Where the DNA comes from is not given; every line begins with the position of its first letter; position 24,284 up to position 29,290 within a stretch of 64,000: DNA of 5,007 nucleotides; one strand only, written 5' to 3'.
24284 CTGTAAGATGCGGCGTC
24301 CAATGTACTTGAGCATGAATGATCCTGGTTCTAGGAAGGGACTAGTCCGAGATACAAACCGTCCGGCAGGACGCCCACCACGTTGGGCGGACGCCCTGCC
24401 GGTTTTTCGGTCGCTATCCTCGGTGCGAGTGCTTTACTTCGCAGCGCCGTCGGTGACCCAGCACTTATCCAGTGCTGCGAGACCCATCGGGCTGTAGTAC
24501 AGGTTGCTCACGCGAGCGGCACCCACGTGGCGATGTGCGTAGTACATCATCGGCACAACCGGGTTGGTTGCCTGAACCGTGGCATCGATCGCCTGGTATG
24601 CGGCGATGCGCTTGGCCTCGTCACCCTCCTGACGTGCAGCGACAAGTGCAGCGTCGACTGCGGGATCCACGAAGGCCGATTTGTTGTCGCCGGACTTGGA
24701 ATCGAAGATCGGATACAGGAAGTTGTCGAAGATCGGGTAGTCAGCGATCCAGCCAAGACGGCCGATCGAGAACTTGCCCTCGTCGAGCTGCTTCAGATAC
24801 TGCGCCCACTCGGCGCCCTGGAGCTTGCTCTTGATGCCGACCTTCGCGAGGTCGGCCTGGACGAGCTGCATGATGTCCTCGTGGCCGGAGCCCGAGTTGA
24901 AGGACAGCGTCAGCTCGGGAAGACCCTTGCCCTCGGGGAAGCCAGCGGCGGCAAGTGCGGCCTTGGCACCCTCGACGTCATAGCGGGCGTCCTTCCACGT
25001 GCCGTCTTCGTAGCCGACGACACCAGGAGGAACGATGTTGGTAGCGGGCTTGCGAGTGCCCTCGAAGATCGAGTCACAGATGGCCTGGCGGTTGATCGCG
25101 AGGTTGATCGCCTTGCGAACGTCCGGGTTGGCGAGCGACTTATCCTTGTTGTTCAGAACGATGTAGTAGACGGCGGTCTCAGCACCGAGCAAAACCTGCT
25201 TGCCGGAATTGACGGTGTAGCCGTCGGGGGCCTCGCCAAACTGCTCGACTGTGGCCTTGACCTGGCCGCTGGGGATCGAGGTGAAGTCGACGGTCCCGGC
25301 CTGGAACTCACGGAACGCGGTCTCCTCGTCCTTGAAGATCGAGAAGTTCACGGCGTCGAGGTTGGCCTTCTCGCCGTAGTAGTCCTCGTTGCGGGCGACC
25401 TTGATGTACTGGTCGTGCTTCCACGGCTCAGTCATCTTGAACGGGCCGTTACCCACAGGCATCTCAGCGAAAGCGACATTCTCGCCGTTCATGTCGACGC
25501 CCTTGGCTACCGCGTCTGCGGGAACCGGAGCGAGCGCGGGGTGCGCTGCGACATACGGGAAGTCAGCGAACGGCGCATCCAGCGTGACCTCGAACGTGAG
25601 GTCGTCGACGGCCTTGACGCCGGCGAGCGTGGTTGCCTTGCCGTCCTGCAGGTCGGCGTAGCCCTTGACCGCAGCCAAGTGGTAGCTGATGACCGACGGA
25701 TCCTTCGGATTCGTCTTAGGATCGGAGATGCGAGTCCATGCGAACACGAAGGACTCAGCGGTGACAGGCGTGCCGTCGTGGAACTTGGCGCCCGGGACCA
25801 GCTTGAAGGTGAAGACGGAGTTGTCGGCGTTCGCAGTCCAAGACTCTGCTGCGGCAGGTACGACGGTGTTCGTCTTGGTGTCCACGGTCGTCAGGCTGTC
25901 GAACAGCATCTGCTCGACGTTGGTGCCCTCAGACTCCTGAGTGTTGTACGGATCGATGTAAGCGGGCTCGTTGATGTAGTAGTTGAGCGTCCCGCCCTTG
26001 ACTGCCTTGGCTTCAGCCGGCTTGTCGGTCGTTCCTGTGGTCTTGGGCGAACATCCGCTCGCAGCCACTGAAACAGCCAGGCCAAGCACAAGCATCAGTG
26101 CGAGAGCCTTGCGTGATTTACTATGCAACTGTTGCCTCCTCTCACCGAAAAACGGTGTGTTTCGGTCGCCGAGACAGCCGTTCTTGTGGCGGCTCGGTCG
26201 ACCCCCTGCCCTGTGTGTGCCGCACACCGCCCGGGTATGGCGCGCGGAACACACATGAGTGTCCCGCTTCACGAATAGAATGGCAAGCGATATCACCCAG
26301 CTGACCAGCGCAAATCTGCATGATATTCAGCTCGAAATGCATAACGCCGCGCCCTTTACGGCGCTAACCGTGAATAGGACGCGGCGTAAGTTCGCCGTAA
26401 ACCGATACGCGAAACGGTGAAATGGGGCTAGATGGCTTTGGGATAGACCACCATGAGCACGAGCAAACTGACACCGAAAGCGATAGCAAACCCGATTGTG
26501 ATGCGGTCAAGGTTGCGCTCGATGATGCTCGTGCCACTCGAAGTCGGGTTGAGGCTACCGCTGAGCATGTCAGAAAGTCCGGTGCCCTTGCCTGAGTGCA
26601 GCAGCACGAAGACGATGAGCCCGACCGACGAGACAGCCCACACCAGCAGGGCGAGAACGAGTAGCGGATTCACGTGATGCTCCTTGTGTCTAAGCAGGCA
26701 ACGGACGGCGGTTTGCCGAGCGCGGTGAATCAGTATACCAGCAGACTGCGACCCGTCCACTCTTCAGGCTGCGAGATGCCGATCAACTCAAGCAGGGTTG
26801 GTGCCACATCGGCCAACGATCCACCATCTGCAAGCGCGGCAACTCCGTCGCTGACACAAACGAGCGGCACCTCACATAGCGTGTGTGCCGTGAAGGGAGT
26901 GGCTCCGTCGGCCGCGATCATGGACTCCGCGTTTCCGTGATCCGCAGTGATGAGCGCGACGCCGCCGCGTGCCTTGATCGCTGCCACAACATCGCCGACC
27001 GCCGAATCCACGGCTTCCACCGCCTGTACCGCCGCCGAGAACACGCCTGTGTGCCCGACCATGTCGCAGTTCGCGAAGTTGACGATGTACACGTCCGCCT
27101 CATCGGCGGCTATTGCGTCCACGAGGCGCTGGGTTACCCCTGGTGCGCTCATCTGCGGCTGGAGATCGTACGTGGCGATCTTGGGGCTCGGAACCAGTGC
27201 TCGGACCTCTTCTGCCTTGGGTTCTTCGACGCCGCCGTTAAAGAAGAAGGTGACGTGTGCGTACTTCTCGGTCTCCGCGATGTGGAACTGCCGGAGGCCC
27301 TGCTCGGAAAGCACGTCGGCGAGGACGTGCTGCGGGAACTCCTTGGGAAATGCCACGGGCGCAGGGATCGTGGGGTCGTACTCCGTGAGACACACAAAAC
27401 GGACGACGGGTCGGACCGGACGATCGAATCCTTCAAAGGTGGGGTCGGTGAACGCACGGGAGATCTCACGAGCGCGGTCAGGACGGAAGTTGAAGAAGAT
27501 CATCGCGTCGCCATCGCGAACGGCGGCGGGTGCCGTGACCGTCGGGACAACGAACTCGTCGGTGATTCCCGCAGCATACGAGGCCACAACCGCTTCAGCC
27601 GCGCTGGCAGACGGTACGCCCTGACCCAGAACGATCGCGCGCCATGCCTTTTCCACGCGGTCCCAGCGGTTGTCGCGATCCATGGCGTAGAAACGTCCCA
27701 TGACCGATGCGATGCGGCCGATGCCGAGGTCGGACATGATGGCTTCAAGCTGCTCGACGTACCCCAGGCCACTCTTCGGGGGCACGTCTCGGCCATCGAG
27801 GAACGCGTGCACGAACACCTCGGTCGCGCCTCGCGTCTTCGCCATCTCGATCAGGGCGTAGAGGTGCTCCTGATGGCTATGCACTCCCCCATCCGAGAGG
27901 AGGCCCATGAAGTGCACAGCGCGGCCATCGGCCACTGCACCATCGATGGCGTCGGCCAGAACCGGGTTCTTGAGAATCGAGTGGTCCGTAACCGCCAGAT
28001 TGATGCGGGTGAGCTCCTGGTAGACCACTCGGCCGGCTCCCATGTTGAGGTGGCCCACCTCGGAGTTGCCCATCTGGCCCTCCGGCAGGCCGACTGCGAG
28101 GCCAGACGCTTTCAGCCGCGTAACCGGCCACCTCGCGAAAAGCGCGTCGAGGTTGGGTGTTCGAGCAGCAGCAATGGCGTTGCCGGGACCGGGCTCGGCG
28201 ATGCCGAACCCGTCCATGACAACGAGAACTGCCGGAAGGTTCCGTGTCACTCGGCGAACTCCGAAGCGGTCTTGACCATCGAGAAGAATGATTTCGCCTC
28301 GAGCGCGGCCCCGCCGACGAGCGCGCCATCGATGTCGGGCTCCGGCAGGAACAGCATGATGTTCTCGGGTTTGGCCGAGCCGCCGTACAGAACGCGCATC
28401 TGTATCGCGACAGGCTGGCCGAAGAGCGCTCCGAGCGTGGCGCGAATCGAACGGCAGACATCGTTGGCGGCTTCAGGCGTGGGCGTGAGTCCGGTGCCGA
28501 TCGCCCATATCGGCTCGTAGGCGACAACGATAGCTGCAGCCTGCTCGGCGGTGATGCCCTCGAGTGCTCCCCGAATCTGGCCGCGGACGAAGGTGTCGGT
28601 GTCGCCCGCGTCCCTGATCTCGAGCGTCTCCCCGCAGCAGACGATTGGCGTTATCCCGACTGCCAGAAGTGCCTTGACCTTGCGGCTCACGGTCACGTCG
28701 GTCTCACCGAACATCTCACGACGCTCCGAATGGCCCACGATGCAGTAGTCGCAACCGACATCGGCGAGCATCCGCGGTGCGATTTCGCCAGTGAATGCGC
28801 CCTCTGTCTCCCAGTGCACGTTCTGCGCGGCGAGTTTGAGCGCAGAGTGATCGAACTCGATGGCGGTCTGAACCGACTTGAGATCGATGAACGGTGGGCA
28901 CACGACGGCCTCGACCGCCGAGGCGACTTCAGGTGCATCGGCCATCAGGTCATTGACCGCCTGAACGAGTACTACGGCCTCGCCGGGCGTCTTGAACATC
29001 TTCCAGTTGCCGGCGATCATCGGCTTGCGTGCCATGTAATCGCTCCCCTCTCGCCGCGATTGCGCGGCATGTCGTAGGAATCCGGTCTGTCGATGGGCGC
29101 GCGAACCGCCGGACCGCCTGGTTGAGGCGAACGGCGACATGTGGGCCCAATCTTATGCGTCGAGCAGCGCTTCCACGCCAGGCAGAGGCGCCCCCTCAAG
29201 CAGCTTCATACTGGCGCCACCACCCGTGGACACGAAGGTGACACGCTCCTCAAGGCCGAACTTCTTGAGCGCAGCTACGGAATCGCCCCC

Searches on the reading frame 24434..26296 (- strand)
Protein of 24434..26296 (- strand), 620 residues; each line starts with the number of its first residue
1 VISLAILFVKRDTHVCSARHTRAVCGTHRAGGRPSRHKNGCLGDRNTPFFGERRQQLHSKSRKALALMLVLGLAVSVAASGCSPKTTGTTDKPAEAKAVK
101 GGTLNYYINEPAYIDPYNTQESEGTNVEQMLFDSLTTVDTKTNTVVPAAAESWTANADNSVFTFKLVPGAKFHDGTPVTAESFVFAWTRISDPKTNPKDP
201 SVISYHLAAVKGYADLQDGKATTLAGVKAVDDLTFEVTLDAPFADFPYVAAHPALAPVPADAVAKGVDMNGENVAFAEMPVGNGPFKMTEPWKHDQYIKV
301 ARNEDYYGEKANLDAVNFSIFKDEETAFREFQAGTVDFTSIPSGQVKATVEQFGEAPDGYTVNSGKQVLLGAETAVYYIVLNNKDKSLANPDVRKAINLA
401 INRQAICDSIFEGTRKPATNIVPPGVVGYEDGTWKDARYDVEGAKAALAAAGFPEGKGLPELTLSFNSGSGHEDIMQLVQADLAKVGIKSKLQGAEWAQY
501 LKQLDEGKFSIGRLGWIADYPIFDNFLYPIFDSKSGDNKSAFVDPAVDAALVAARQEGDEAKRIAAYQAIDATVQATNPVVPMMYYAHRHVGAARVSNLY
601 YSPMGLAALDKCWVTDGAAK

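Call 37: search_protein_families(library=pfam, proteins=[window:24434-26296:-], max_evalue=0.00001)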
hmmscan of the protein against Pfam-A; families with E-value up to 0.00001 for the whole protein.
window:24434-26296:- (620 aa): 1 family
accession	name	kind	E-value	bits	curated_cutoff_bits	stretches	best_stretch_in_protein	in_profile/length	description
PF00496.27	SBP_bac_5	-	3.2e-95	319.8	32.4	1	144-536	1-366/368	Bacterial extracellular solute-binding proteins, family 5 Middle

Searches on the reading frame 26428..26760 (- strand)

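Call 37: search_protein_families(library=pfam, proteins=[window:26428-26760:-], max_evalue=0.00001)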
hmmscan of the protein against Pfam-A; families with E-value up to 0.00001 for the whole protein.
window:26428-26760:- (110 aa): 1 family
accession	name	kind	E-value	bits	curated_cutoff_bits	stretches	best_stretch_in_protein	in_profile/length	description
PF03840.19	SecG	-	8e-14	51.9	29.2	1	38-104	3-69/70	Preprotein translocase SecG subunit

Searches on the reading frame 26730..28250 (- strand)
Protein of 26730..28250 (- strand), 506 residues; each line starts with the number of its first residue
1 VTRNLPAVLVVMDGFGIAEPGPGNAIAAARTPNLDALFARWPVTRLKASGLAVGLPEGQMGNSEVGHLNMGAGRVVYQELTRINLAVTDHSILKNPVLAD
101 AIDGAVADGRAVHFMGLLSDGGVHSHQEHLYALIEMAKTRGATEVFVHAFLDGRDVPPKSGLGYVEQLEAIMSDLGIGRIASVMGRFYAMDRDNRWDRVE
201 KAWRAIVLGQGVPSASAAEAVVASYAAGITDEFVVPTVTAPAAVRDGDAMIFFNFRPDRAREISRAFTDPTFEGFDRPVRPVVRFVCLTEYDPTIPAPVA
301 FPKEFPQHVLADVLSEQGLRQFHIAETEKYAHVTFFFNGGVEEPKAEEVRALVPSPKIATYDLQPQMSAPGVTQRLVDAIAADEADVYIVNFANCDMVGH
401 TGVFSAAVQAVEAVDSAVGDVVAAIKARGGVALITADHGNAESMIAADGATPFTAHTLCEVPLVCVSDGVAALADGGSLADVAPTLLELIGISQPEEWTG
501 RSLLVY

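Call 37: search_protein_families(library=pfam, proteins=[window:26730-28250:-], max_evalue=0.00001)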
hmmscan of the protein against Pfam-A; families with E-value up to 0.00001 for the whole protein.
window:26730-28250:- (506 aa): 3 families
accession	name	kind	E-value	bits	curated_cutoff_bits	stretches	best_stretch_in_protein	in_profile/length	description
PF06415.18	iPGM_N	-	2.1e-84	282.8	27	1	83-292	1-216/217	BPG-independent PGAM N-terminus (iPGM_N)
PF01676.23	Metalloenzyme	-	3e-77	260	24.3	1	6-493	2-251/252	Metalloenzyme superfamily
PF01663.27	Phosphodiest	-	9.8e-06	25.8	23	0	372-442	144-223/342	Type I phosphodiesterase / nucleotide pyrophosphatase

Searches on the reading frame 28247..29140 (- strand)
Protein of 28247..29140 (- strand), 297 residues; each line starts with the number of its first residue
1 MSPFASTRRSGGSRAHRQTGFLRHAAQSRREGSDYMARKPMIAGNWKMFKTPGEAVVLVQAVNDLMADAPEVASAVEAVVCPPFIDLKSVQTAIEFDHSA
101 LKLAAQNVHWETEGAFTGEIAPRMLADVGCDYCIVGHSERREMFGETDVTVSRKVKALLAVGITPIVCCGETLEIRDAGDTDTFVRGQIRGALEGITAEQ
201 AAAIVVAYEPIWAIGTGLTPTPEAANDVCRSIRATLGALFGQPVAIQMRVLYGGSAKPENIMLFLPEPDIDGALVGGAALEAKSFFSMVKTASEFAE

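Call 37: search_protein_families(library=pfam, proteins=[window:28247-29140:-], max_evalue=0.00001)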
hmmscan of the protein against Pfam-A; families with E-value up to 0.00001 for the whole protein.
window:28247-29140:- (297 aa): 1 family
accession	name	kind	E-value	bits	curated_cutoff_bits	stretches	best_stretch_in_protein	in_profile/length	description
PF00121.24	TIM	-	9e-90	300.9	20.1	1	40-291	1-244/245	Triosephosphate isomerase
